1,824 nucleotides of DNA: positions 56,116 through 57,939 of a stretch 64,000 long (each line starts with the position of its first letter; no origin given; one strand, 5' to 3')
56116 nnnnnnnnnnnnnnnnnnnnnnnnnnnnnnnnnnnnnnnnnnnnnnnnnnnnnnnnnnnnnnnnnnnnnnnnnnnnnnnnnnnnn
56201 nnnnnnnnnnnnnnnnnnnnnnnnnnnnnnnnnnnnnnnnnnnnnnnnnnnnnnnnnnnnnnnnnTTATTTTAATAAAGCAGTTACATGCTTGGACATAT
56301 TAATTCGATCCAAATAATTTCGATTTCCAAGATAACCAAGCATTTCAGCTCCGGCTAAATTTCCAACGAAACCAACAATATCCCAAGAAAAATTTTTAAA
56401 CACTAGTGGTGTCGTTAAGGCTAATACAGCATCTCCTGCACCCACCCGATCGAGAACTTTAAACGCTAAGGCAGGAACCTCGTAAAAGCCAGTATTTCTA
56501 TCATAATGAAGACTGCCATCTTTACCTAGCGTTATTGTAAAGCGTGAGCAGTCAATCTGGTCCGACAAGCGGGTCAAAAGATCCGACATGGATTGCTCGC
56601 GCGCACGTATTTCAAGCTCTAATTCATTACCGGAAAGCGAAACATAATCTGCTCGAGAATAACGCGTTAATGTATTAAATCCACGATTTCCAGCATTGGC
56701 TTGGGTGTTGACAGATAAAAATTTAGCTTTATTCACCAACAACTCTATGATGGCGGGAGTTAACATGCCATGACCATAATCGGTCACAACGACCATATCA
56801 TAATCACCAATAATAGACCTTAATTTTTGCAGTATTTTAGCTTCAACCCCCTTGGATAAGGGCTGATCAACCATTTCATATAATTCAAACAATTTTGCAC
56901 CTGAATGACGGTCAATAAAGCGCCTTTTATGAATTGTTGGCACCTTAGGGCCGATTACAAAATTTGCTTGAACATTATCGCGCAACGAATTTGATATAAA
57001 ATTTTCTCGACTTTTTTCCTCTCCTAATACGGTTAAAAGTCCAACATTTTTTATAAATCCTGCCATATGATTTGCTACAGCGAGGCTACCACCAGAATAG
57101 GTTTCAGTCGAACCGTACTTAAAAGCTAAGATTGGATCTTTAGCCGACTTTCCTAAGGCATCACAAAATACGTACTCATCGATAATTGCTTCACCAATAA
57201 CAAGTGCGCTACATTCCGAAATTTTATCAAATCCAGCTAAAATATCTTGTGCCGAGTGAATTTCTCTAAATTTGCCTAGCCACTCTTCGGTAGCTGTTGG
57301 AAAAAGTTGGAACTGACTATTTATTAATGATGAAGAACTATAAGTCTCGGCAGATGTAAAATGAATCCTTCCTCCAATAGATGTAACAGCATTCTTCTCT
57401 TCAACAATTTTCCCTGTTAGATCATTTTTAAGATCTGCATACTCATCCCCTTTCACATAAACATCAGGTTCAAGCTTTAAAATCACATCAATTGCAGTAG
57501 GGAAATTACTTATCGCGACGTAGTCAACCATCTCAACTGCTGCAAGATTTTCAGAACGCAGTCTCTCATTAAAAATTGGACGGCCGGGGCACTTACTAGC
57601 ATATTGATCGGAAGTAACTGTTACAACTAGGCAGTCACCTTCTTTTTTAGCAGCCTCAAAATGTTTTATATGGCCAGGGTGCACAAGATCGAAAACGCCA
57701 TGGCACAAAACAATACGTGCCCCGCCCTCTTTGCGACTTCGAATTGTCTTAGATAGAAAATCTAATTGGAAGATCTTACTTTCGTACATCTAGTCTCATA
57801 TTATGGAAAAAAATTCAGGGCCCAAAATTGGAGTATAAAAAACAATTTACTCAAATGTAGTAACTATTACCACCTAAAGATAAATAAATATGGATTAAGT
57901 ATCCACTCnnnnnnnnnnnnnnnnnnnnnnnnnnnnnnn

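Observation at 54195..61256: Best novelty candidate: operon joining two radical SAM enzymes (one cobalamin-type), an E1 alpha/beta pair and a kinase/nucleotidyltransferase fusion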

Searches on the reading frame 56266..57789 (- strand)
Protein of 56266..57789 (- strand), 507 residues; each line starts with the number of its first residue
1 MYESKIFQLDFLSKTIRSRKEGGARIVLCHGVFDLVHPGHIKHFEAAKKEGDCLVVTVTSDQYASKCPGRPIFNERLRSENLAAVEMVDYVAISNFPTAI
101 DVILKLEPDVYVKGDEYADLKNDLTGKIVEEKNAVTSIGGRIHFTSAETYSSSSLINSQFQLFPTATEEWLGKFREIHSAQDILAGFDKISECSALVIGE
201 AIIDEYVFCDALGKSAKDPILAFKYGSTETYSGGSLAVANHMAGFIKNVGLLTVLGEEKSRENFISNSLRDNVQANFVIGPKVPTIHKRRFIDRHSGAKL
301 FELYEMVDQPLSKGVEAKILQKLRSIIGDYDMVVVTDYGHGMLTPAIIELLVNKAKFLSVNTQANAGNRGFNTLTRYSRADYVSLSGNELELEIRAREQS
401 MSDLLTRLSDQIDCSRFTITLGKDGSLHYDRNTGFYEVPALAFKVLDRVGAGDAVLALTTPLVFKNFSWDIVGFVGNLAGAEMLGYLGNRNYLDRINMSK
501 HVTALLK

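Call 4: search_protein_families(library=pfam, proteins=[window:56266-57789:-], max_evalue=0.01)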
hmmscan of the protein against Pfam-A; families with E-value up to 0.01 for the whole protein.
window:56266-57789:- (507 aa): 2 families
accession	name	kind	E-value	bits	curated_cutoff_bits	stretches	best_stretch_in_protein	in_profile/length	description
PF01467.32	CTP_transf_like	-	3e-14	53.8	21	1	29-154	2-129/133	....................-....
PF00294.29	PfkB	-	3.6e-12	46.7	25.8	1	196-488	5-294/302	pfkB family carbohydrate kinase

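Call 5: search_protein_families(library=ncbifam, proteins=[window:56266-57789:-], max_evalue=0.01)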
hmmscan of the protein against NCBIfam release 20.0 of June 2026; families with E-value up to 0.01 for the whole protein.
window:56266-57789:- (507 aa): 16 families
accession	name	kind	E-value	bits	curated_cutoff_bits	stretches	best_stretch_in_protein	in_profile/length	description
NF008454.0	PRK11316.1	equivalog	1.1e-44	152.8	521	2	6-157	322-469/475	bifunctional D-glycero-beta-D-manno-heptose-7-phosphate kinase/D-glycero-beta-D-manno-heptose 1-phosphate adenylyltransferase HldE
TIGR02198.1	rfaE_dom_I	equivalog_domain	2.4e-34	118.9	345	1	189-489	4-302/315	D-glycero-beta-D-manno-heptose-7-phosphate kinase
TIGR02199.1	rfaE_dom_II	equivalog_domain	4.2e-29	101.2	181.5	1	18-156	5-139/144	D-glycero-beta-D-manno-heptose 1-phosphate adenylyltransferase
TIGR00125.1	cyt_tran_rel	domain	2.5e-12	46.8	27.7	1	26-89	1-63/65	adenylyltransferase/cytidyltransferase family protein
TIGR01518.1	g3p_cytidyltrns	equivalog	1.2e-09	38.3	165.4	1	27-118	1-93/125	glycerol-3-phosphate cytidylyltransferase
NF001985.0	PRK00777.1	subfamily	5e-07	29.9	104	1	27-84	7-64/157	pantetheine-phosphate adenylyltransferase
TIGR03168.1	1-PFK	subfamily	9.1e-06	24.8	216.4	1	403-457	203-255/305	hexose kinase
NF006957.1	PRK09434.1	equivalog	1.1e-05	25.1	450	1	378-457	178-254/302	fructokinase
NF007321.0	PRK09813.1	equivalog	0.00011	21.8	247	1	415-457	187-228/261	fructoselysine 6-kinase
TIGR03828.1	pfkB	equivalog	0.00011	21.4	292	1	413-457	212-255/305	1-phosphofructokinase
TIGR02152.1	D_ribokin_bact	equivalog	0.00014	21.3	299.65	1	387-455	181-252/298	ribokinase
NF002250.0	PRK01170.1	subfamily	0.00022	20.8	489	1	26-77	2-54/322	bifunctional pantetheine-phosphate adenylyltransferase/NTP phosphatase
TIGR04382.1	myo_inos_iolC_N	equivalog_domain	0.00024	20.5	300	1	387-481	194-287/309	5-dehydro-2-deoxygluconokinase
NF041320.1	pfkB_Halo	equivalog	0.0018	17.8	400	1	415-457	209-250/302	1-phosphofructokinase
NF005518.0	PRK07143.1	equivalog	0.0019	17.7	232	1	26-92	17-86/281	hypothetical protein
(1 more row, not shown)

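Call 50: search_solved_structures(query=window:56266-57789:-, max_evalue=0.001)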
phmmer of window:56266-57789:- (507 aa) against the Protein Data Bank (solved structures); distinct sequences matched with E-value up to 0.001: 9.
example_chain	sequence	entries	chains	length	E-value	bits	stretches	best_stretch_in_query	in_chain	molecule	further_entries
5x9q_A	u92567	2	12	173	6.7e-13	51.6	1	19-117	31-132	Putative cytidylyltransferase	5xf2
4e84_A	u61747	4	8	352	2.3e-12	49.8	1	187-489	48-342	D-beta-D-heptose 7-phosphate kinase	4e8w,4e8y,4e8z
3elb_A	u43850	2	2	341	5.1e-12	48.7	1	23-117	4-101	Ethanolamine-phosphate cytidylyltransferase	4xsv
3glv_A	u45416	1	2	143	1.3e-10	44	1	27-153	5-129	Lipopolysaccharide core biosynthesis protein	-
1coz_A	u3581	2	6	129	8.2e-08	34.8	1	27-118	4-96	PROTEIN (GLYCEROL-3-PHOSPHATE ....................) | glycerol-3-phosphate cytidylyltransferase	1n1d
2b7l_A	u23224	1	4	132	3.1e-06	29.6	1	27-118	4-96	glycerol-3-phosphate cytidylyltransferase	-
9hsm_A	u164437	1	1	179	5e-06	28.9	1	18-100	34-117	choline-phosphate cytidylyltransferase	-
9hsg_A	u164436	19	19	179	5e-06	28.9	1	18-100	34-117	choline-phosphate cytidylyltransferase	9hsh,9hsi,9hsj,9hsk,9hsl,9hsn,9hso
4zcp_A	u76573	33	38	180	5.1e-06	28.9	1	18-100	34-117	Cholinephosphate cytidylyltransferase | Choline-phosphate cytidylyltransferase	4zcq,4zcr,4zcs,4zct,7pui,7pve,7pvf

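Call 95: search_protein_families(library=padloc, proteins=[window:56266-57789:-], max_evalue=0.001)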
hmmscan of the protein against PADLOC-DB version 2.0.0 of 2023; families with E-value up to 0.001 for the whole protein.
window:56266-57789:- (507 aa): 0 families
